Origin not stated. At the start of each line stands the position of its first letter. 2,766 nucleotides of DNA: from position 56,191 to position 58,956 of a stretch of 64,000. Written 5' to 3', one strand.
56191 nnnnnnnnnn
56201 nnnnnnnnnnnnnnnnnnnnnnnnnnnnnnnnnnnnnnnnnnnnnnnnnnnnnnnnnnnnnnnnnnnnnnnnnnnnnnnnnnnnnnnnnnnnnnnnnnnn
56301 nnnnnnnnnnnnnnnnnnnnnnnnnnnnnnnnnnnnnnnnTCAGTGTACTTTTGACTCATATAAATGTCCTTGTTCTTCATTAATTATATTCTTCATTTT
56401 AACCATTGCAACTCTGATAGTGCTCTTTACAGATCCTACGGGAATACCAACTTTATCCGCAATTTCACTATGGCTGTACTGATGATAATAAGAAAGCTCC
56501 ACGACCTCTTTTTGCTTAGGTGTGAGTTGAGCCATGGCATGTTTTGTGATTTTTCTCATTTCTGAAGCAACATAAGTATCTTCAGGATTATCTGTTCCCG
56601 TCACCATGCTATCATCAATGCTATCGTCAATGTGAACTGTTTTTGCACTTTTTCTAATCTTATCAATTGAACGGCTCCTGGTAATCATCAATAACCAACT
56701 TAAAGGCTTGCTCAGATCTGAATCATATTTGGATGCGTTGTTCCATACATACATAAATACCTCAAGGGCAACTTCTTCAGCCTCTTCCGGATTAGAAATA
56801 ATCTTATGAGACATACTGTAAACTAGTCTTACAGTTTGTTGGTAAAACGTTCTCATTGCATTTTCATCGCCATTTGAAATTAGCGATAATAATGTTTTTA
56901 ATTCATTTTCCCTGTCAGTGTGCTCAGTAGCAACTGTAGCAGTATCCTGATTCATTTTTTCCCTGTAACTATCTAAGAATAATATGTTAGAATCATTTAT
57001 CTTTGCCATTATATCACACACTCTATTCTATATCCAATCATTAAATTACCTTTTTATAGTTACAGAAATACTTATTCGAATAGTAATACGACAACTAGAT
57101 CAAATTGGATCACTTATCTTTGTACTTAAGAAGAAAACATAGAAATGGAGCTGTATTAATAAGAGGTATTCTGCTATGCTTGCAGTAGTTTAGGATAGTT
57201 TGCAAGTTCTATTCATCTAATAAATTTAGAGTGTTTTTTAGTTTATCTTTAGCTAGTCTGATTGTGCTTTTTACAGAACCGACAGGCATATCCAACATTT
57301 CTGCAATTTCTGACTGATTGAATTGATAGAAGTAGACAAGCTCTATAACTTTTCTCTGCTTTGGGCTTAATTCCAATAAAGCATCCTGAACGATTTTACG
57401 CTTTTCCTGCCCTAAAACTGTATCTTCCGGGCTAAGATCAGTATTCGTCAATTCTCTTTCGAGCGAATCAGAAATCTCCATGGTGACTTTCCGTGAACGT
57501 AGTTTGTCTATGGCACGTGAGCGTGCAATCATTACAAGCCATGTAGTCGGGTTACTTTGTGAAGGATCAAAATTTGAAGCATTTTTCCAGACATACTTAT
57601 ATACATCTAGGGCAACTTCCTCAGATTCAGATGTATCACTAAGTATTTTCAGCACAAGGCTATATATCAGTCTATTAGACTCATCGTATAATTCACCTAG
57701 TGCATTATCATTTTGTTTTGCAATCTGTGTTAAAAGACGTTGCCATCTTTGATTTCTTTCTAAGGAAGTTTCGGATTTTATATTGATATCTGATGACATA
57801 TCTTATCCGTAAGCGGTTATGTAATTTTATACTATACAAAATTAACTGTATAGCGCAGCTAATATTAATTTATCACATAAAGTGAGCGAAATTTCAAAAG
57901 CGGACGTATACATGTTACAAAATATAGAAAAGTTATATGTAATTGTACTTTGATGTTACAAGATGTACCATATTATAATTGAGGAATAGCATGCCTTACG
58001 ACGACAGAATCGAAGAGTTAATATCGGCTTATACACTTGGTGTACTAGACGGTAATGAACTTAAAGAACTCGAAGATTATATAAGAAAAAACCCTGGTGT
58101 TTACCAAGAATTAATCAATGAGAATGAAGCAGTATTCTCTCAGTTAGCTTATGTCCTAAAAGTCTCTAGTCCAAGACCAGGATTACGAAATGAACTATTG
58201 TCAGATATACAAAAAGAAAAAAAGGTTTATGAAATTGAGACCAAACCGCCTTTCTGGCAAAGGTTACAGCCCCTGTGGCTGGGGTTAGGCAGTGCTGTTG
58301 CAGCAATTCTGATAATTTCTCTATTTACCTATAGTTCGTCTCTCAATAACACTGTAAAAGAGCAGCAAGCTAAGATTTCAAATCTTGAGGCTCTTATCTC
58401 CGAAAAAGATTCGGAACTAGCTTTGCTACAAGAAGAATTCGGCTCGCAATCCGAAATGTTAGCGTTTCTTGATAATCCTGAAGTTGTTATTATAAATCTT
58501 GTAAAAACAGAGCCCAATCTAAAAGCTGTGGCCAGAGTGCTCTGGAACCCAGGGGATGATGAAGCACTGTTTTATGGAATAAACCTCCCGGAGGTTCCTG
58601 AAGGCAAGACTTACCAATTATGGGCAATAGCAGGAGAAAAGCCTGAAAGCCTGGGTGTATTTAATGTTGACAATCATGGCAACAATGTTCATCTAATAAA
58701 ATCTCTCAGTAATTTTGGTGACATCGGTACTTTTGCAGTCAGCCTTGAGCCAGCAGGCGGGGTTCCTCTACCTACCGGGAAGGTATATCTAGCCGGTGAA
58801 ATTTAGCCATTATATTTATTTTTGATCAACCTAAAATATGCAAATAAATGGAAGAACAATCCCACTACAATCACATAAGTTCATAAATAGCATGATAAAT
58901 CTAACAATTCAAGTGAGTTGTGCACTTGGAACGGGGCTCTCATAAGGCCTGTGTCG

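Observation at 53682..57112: Self-contained ECF sigma / cupin anti-sigma regulon defined by a shared promoter motif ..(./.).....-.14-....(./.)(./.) at four sites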

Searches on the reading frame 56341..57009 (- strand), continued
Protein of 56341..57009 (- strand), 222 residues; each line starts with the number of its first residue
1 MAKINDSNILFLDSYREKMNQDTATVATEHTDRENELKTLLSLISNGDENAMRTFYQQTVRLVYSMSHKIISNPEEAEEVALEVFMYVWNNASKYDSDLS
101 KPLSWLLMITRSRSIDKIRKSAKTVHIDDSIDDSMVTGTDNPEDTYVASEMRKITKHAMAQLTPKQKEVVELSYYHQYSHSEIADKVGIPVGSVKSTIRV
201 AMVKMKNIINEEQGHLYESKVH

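Call 74: search_protein_families(library=ncbifam, proteins=[L074:2501-3076:+, L077:2426-3049:+, L008:4995-5549:+, L081:2492-3016:+, L074:3073-3726:+, L081:3013-3696:+, L008:5546-6193:+], max_evalue=1e-20)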
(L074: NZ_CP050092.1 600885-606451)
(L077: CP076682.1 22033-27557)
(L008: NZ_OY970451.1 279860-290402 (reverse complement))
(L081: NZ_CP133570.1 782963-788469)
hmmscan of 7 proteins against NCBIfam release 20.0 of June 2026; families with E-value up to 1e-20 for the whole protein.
L074:2501-3076:+ (191 aa): 16 families
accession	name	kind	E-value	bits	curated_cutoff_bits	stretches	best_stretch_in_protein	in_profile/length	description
NF008890.0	PRK11924.1-3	equivalog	1.5e-39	135.5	284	1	5-189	17-204/205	RNA polymerase sigma factor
NF009183.0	PRK12531.1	equivalog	7.8e-33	113.9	353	1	3-189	4-192/194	RNA polymerase sigma factor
NF009178.0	PRK12526.1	equivalog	4.4e-31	108.1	301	1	6-189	22-209/211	RNA polymerase sigma factor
NF007227.0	PRK09645.1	subfamily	1.5e-28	99.9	202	1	24-188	10-172/177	sigma-70 family RNA polymerase sigma factor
NF009166.1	PRK12513.1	equivalog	3.5e-27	95.4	206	1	14-187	10-187/193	RNA polymerase sigma factor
NF007228.0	PRK09646.1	subfamily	1.2e-26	93.6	226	1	4-186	8-190/194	ECF RNA polymerase sigma factor SigK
NF009186.0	PRK12534.1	equivalog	3.3e-24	85.7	267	1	22-185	20-184/187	RNA polymerase sigma factor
TIGR02937.1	sigma70-ECF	superfamily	5.3e-24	84.7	42.9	1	28-183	2-162/165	sigma-70 family RNA polymerase sigma factor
NF009167.0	PRK12514.1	equivalog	9.7e-23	81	265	1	12-186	6-178/180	RNA polymerase sigma factor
NF004113.0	PRK05602.1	equivalog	2.7e-22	79.4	208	1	5-189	24-204/211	RNA polymerase sigma factor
NF009171.0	PRK12518.1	equivalog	5.8e-22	78.4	208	1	21-187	21-185/191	RNA polymerase sigma factor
NF007216.0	PRK09638.1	equivalog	5.9e-22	78.3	194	1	24-189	15-177/180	RNA polymerase sigma factor SigY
NF009189.0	PRK12537.1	equivalog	2.2e-21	76.2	261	1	27-184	23-179/182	RNA polymerase sigma factor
NF009168.0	PRK12515.1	subfamily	2.2e-21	76.2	236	1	15-186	11-179/189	RNA polymerase sigma factor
TIGR02985.1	Sig70_bacteroi1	subfamily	6.5e-21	75.2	126.4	1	28-185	2-161/162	RNA polymerase sigma-70 factor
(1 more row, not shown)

L077:2426-3049:+ (207 aa): 17 families
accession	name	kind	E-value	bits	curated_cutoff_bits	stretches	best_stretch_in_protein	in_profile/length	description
NF009178.0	PRK12526.1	equivalog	6.1e-101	336.3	301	1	16-207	17-211/211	RNA polymerase sigma factor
NF008890.0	PRK11924.1-3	equivalog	4.1e-72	241.9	284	1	21-203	18-202/205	RNA polymerase sigma factor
NF009183.0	PRK12531.1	equivalog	2.5e-56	190.5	353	1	30-203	15-190/194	RNA polymerase sigma factor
NF007228.0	PRK09646.1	subfamily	3.7e-29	101.7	226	1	21-204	10-192/194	ECF RNA polymerase sigma factor SigK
TIGR02937.1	sigma70-ECF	superfamily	7.4e-29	100.5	42.9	1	43-202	2-165/165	sigma-70 family RNA polymerase sigma factor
TIGR02985.1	Sig70_bacteroi1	subfamily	4.3e-27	95.3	126.4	1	43-202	2-162/162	RNA polymerase sigma-70 factor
NF009166.1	PRK12513.1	equivalog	5.5e-27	94.7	206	1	30-205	10-189/193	RNA polymerase sigma factor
NF007227.0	PRK09645.1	subfamily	3.6e-26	92.1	202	1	37-204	8-172/177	sigma-70 family RNA polymerase sigma factor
NF004113.0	PRK05602.1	equivalog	9.1e-26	90.8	208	1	23-204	26-203/211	RNA polymerase sigma factor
NF009172.0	PRK12519.1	subfamily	2.7e-24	85.8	222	1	31-204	18-191/194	RNA polymerase sigma factor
NF009167.0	PRK12514.1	equivalog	4.2e-24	85.4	265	1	37-202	15-178/180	RNA polymerase sigma factor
NF010500.0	PRK13919.1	subfamily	3.2e-23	82.9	226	1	30-204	11-185/186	putative RNA polymerase sigma E protein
TIGR02983.1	SigE-fam_strep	subfamily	2.4e-22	79.6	141.55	1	43-204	7-160/162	SigE family RNA polymerase sigma factor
NF007225.0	PRK09643.1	equivalog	4.3e-22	78.8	190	1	32-202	17-182/204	RNA polymerase sigma factor SigM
NF009168.0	PRK12515.1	subfamily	1.2e-21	77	236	1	30-200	10-177/189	RNA polymerase sigma factor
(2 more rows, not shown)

L008:4995-5549:+ (184 aa): 19 families
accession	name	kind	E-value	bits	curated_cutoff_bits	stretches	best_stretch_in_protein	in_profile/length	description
NF009189.0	PRK12537.1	equivalog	1e-41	142.5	261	1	10-183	11-182/182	RNA polymerase sigma factor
NF009186.0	PRK12534.1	equivalog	1.4e-40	139.1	267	1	8-182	11-185/187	RNA polymerase sigma factor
NF007228.0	PRK09646.1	subfamily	1.9e-38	132.1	226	1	3-183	11-191/194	ECF RNA polymerase sigma factor SigK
NF009167.0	PRK12514.1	equivalog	2.1e-38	132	265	1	4-182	2-178/180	RNA polymerase sigma factor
NF008893.0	PRK11924.2-3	equivalog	5.6e-34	117.2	331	1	6-182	5-180/181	RNA polymerase sigma factor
NF009172.0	PRK12519.1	subfamily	3.4e-32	111.6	222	1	5-181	12-188/194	RNA polymerase sigma factor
NF004113.0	PRK05602.1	equivalog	7.6e-31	107.4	208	1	5-181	28-200/211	RNA polymerase sigma factor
NF010500.0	PRK13919.1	subfamily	5.1e-29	101.8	226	1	11-181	12-182/186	putative RNA polymerase sigma E protein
NF009166.1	PRK12513.1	equivalog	1.4e-27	96.7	206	1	4-180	4-184/193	RNA polymerase sigma factor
NF007225.0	PRK09643.1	equivalog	5.9e-27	94.7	190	1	9-181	14-181/204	RNA polymerase sigma factor SigM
TIGR02985.1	Sig70_bacteroi1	subfamily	4.4e-26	92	126.4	1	23-180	2-160/162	RNA polymerase sigma-70 factor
TIGR02937.1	sigma70-ECF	superfamily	6.3e-25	87.7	42.9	1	23-181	2-164/165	sigma-70 family RNA polymerase sigma factor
NF009176.0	PRK12524.1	equivalog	7.6e-24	84.6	264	1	10-178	14-180/196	RNA polymerase sigma factor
NF008890.0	PRK11924.1-3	equivalog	2.3e-23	82.6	284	1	3-181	19-200/205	RNA polymerase sigma factor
NF009168.0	PRK12515.1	subfamily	3.4e-23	82.1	236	1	3-178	3-178/189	RNA polymerase sigma factor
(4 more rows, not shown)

L081:2492-3016:+ (174 aa): 14 families
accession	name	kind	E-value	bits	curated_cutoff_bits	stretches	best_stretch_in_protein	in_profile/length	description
NF009167.0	PRK12514.1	equivalog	2.6e-46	157.8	265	1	2-172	3-178/180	RNA polymerase sigma factor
NF009189.0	PRK12537.1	equivalog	1.1e-42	145.6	261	1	9-172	13-181/182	RNA polymerase sigma factor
NF007228.0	PRK09646.1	subfamily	5.2e-41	140.4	226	1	3-173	14-191/194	ECF RNA polymerase sigma factor SigK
NF009186.0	PRK12534.1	equivalog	2.9e-40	138.1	267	1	2-172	8-185/187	RNA polymerase sigma factor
NF008893.0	PRK11924.2-3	equivalog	7.6e-37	126.6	331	1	4-172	6-180/181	RNA polymerase sigma factor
NF009172.0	PRK12519.1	subfamily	1.8e-32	112.5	222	1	9-172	19-189/194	RNA polymerase sigma factor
NF010500.0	PRK13919.1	subfamily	2.5e-29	102.8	226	1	9-172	13-183/186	putative RNA polymerase sigma E protein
NF009178.0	PRK12526.1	equivalog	4.1e-28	98.4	301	1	12-170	36-204/211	RNA polymerase sigma factor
NF008895.0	PRK11924.3-2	equivalog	6.2e-25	87.8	259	1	41-172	2-138/140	RNA polymerase sigma factor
NF008890.0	PRK11924.1-3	equivalog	1.6e-24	86.5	284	1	14-171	34-200/205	RNA polymerase sigma factor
NF004113.0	PRK05602.1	equivalog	2.4e-23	82.8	208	1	5-172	31-201/211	RNA polymerase sigma factor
NF007225.0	PRK09643.1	equivalog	3.9e-23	82.2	190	1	9-173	17-183/204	RNA polymerase sigma factor SigM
TIGR02954.1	Sig70_famx3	hypoth_equivalog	1.3e-21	77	188.5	1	9-172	6-167/170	RNA polymerase sigma-70 factor, TIGR02954 family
NF009168.0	PRK12515.1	subfamily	2.2e-21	76.2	236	1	9-161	12-168/189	RNA polymerase sigma factor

L074:3073-3726:+ (217 aa): 2 families
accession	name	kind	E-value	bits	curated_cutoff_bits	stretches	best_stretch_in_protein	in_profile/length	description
TIGR02451.1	anti_sig_ChrR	subfamily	8.5e-61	205.5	124.5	1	4-216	1-215/216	ChrR family anti-sigma-E factor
NF051881.1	StressantisigmaChrR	equivalog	6.7e-42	143.4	300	1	4-215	2-207/209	cadmium/peroxide/UV radiation responsive anti-sigma factor ChrR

L081:3013-3696:+ (227 aa): 1 family
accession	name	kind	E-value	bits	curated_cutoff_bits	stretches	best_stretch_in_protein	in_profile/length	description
NF052375.1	antisigma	equivalog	3.3e-25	89.3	100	1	12-217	1-215/217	anti-sigma factor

L008:5546-6193:+ (215 aa): 1 family
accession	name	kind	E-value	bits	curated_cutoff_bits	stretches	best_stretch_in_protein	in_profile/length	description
NF052375.1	antisigma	equivalog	1.5e-23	83.9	100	1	11-208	1-216/217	anti-sigma factor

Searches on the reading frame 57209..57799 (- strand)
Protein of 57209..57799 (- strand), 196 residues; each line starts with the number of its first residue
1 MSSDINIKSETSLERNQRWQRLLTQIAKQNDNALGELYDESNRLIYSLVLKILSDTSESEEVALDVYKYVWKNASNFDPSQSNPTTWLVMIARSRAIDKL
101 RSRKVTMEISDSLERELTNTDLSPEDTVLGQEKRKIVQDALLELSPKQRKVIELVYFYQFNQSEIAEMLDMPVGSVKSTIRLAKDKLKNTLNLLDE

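Call 5: search_protein_families(library=pfam, proteins=[window:57209-57799:-], max_evalue=0.01)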
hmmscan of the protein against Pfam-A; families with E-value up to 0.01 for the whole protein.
window:57209-57799:- (196 aa): 4 families
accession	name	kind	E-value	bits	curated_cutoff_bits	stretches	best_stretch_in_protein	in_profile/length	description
PF08281.18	Sigma70_r4_2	-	8.5e-15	54.6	25.7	1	135-187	2-54/54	Sigma-70, region 4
PF04542.20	Sigma70_r2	-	8.3e-14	51.6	24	1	37-104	1-69/71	Sigma-70 region 2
PF04545.22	Sigma70_r4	-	3.3e-12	46.1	24.1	1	140-188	1-49/50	Sigma-70, region 4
PF07638.17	Sigma70_ECF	-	2.4e-07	31.3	21.1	1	22-192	7-184/185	ECF sigma factor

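Call 7: search_protein_families(library=ncbifam, proteins=[window:57209-57799:-], max_evalue=0.001)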
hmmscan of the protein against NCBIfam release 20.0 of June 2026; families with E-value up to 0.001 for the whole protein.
window:57209-57799:- (196 aa): 97 families (the best 25 are shown)
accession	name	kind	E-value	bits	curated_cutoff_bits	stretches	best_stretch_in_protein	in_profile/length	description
NF007228.0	PRK09646.1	subfamily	1.3e-39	135.8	226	1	10-192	8-191/194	ECF RNA polymerase sigma factor SigK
NF009172.0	PRK12519.1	subfamily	2e-38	131.9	222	1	16-192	13-190/194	RNA polymerase sigma factor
NF009186.0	PRK12534.1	equivalog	8e-30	104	267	1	20-191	13-185/187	RNA polymerase sigma factor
TIGR02937.1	sigma70-ECF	superfamily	5.7e-29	100.9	42.9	1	33-190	2-164/165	sigma-70 family RNA polymerase sigma factor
NF009168.0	PRK12515.1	subfamily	3e-28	98.6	236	1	20-191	10-179/189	RNA polymerase sigma factor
NF009167.0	PRK12514.1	equivalog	5e-28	98.2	265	1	17-191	5-178/180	RNA polymerase sigma factor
NF004113.0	PRK05602.1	equivalog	1.6e-27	96.5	208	1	14-192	27-202/211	RNA polymerase sigma factor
NF010500.0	PRK13919.1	subfamily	1.2e-26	94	226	1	21-191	12-183/186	putative RNA polymerase sigma E protein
NF007223.0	PRK09641.1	equivalog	1.3e-25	90.4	209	1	20-192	6-185/187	RNA polymerase sigma factor SigW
TIGR02985.1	Sig70_bacteroi1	subfamily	1.5e-25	90.3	126.4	1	34-191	3-162/162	RNA polymerase sigma-70 factor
NF007227.0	PRK09645.1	subfamily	1.1e-24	87.4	202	1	25-192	6-171/177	sigma-70 family RNA polymerase sigma factor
NF009195.0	PRK12543.1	subfamily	4.2e-24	85.1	197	1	16-192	4-179/192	RNA polymerase sigma factor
NF009166.1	PRK12513.1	equivalog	2.4e-23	82.8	206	1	20-192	10-187/193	RNA polymerase sigma factor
NF008890.0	PRK11924.1-3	equivalog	6.9e-23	81.1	284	1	10-192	16-202/205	RNA polymerase sigma factor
TIGR02948.1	SigW_bacill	equivalog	2.4e-22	79.9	243.1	1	20-191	6-184/187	RNA polymerase sigma factor SigW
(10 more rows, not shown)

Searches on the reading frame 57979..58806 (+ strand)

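Call 5: search_protein_families(library=pfam, proteins=[window:57979-58806:+], max_evalue=0.01)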
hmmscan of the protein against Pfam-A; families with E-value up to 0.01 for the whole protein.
window:57979-58806:+ (275 aa): 1 family
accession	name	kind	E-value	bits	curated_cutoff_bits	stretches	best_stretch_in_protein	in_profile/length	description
PF10099.14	RskA_C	-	4.8e-21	75.9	29.4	1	117-268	14-134/135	Anti-sigma-K factor rskA, C-terminal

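Call 7: search_protein_families(library=ncbifam, proteins=[window:57979-58806:+], max_evalue=0.001)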
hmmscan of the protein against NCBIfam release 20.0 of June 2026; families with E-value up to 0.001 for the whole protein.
window:57979-58806:+ (275 aa): 2 families
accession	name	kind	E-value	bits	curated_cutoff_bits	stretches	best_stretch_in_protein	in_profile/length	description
NF052375.1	antisigma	equivalog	4.7e-31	108.5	100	2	157-268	114-216/217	anti-sigma factor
NF010501.0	PRK13920.1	subfamily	8.6e-22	77.8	225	1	11-271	4-209/213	putative anti-sigmaE protein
